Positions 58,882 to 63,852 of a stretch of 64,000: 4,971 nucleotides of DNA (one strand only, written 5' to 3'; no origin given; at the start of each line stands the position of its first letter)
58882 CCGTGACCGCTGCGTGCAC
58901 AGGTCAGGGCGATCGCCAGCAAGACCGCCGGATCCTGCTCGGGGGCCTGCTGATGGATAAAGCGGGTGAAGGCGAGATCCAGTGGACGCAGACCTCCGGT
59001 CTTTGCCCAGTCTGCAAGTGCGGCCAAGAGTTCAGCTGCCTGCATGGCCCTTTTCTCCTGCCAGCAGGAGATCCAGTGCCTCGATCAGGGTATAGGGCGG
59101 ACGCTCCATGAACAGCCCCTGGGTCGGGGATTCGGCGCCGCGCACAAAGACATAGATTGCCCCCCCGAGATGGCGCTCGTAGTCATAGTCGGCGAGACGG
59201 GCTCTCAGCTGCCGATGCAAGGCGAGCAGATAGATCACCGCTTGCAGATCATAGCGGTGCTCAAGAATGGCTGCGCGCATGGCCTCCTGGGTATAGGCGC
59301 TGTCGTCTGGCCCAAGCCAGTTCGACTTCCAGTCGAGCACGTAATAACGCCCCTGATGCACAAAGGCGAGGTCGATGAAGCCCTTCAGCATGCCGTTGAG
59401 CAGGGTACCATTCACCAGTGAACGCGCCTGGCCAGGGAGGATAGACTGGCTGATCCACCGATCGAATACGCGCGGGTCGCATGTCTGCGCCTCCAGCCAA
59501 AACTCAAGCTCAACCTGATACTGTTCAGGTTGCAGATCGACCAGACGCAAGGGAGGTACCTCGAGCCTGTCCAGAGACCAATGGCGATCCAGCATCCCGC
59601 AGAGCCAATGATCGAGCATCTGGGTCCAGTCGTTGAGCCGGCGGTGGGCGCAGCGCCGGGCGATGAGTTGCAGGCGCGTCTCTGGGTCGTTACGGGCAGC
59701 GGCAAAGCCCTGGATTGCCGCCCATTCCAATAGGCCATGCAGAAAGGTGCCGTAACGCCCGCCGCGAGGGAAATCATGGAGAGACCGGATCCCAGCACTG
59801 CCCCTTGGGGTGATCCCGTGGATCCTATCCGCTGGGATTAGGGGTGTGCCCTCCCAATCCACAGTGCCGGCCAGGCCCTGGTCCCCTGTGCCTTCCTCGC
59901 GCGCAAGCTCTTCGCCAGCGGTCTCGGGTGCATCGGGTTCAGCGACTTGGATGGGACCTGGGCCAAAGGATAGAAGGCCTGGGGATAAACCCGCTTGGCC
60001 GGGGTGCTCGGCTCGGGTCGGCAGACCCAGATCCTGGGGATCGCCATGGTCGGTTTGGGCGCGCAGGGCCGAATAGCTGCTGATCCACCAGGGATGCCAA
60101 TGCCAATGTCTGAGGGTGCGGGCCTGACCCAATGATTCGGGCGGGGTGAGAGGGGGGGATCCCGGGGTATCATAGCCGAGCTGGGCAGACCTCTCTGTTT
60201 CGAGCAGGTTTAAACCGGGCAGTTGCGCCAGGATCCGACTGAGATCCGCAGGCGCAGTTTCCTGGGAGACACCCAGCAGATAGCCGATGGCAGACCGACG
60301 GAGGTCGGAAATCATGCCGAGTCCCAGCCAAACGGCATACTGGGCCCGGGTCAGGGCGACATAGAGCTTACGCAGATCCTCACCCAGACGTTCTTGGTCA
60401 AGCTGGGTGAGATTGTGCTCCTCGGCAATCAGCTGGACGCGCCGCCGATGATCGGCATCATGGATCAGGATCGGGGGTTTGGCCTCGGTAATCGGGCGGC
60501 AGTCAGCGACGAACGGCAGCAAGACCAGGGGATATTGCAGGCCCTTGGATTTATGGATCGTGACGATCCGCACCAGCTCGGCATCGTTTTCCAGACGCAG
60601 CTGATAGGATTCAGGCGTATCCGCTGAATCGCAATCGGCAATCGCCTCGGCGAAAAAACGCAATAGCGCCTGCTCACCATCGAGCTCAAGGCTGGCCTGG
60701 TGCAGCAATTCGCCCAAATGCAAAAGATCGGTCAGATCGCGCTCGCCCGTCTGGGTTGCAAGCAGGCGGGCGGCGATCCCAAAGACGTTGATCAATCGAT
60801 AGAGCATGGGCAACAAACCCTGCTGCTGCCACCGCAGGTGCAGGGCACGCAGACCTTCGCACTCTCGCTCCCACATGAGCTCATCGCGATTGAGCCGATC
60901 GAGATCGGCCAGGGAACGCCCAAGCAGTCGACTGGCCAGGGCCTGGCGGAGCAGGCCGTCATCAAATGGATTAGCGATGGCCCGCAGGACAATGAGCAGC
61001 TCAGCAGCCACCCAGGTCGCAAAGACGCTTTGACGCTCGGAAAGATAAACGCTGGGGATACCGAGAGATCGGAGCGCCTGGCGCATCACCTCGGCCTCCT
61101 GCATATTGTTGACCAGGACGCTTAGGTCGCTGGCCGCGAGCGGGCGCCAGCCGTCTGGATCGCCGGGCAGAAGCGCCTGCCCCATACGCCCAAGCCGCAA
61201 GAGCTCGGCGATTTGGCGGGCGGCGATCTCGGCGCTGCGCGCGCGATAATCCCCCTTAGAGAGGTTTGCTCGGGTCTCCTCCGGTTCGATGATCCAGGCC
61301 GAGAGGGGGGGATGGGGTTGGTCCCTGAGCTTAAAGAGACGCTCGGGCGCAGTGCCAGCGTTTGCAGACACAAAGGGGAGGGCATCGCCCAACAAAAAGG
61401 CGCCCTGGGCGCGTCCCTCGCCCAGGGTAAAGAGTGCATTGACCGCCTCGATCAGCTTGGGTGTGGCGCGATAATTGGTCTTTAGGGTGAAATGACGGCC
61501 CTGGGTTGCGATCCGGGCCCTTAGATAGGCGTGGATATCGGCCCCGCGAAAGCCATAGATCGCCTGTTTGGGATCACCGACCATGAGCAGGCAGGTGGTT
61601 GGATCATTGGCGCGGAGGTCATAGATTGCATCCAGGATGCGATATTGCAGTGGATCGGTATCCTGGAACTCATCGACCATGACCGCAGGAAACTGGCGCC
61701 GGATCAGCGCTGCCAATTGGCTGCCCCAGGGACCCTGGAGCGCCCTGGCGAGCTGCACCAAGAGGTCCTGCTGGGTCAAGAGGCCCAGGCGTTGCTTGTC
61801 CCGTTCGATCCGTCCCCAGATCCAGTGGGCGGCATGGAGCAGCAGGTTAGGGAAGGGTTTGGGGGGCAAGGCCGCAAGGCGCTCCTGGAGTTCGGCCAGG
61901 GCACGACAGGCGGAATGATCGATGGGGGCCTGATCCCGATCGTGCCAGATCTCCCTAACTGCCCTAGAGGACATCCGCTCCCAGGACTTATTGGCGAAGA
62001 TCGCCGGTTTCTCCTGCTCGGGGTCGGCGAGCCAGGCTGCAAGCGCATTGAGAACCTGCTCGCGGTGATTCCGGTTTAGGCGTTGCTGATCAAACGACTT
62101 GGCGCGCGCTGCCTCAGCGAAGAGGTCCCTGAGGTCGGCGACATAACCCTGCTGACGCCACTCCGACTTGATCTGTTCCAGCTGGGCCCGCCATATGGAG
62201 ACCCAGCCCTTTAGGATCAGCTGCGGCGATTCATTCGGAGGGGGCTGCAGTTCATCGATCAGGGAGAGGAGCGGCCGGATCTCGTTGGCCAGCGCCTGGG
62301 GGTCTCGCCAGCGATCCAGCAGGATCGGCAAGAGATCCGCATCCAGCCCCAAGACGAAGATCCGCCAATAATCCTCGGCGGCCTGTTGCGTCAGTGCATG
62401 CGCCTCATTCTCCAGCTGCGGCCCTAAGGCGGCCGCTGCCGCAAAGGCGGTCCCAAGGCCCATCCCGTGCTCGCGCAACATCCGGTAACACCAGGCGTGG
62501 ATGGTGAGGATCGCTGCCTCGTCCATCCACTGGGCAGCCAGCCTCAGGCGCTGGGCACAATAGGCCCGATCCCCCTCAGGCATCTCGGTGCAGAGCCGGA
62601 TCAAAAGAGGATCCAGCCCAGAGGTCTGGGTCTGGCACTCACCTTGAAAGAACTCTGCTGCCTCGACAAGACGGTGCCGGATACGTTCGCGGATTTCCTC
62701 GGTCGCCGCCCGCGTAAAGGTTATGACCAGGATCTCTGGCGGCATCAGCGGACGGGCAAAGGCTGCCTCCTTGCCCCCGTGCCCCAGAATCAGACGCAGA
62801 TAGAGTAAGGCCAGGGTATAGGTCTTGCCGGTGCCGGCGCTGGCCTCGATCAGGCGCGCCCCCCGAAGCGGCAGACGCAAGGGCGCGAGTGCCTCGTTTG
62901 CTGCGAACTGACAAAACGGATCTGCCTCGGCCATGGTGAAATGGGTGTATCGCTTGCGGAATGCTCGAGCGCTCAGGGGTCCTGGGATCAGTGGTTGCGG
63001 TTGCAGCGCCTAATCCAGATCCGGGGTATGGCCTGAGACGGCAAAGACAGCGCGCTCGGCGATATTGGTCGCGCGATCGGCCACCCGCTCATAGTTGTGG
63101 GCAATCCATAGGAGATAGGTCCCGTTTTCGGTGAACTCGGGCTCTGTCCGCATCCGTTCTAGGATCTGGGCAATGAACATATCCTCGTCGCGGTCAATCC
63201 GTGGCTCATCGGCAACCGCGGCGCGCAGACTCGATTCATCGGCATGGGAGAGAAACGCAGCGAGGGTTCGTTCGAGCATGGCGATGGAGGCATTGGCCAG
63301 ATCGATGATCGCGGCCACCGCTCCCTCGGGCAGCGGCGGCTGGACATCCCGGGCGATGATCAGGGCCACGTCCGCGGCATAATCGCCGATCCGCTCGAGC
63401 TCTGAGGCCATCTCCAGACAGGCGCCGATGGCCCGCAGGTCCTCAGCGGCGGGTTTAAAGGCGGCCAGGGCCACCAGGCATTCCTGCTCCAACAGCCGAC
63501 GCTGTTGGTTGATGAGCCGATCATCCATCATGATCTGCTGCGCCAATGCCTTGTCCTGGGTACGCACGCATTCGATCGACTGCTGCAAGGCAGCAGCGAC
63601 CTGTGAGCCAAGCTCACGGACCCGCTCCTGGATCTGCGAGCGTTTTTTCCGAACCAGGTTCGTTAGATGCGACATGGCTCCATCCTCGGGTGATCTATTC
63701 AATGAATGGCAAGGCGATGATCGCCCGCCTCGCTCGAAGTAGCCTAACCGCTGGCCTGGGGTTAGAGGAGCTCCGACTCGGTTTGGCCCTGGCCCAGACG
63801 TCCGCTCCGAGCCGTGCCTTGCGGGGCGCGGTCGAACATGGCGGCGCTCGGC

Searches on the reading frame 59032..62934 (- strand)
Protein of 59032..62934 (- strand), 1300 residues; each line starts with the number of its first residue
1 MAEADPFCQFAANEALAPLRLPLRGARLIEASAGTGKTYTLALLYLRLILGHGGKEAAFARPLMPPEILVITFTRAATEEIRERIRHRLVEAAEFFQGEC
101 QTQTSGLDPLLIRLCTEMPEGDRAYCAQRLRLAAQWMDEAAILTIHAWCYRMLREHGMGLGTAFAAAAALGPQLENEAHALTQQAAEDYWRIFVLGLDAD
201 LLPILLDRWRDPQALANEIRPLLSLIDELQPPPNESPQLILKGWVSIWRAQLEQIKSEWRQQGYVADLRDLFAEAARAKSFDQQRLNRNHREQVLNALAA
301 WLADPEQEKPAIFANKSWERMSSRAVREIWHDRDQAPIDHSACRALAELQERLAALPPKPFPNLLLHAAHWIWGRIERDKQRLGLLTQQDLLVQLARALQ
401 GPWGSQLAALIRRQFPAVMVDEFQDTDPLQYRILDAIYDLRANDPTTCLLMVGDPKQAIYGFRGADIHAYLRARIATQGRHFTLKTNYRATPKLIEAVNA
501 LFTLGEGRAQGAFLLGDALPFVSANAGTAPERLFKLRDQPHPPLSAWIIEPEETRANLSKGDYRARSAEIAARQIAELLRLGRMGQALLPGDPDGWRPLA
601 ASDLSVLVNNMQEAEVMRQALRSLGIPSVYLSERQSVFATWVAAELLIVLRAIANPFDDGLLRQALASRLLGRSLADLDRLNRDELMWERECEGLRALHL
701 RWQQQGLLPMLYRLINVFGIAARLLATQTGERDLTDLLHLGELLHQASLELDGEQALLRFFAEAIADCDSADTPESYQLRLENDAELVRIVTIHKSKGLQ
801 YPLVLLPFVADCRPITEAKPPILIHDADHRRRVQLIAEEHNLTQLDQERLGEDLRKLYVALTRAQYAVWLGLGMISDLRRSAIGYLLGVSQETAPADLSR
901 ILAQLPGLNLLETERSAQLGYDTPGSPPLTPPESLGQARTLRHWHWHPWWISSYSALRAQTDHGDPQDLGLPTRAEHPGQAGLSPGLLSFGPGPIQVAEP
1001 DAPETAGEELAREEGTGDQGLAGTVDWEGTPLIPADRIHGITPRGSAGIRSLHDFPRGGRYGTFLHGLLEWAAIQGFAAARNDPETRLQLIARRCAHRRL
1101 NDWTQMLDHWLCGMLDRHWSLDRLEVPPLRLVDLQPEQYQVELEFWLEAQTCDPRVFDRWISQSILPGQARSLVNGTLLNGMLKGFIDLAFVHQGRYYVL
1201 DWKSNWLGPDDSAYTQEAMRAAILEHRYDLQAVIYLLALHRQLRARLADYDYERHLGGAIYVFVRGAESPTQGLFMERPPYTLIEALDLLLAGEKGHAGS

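Call 8: search_protein_families(library=pfam, proteins=[window:59032-62934:-], max_evalue=0.001)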
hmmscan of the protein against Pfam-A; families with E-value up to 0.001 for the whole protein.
window:59032-62934:- (1300 aa): 5 families
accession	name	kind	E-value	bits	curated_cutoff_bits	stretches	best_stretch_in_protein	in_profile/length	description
PF00580.27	UvrD-helicase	-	6.5e-48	164.2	23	1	21-473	11-266/271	UvrD/REP helicase N-terminal domain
PF13361.12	UvrD_C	-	1.2e-18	68.1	25.6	2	779-870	278-345/350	UvrD-like helicase C-terminal domain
PF13245.12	AAA_19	-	1.9e-12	47.9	25.1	1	413-463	90-134/134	AAA domain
PF13538.12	UvrD_C_2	-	1.2e-08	35.1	27.4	0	788-809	2-25/52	UvrD-like helicase C-terminal domain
PF12705.13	PDDEXK_1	-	6.2e-08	33.3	22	1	1054-1269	31-193/247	PD-(D/E)XK nuclease superfamily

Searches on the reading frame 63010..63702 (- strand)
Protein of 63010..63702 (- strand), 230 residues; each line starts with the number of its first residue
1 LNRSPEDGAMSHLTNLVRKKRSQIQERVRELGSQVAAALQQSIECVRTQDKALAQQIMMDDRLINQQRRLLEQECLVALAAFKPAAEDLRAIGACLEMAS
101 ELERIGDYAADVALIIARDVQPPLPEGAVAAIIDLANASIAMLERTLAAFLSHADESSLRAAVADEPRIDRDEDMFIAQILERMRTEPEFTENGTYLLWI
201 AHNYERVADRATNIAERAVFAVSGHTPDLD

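Call 8: search_protein_families(library=pfam, proteins=[window:63010-63702:-], max_evalue=0.001)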
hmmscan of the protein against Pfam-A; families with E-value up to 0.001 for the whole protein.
window:63010-63702:- (230 aa): 1 family
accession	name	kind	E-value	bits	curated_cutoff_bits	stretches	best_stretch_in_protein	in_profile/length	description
PF01895.24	PhoU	-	3.2e-31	108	23.5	2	28-114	1-87/89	PhoU domain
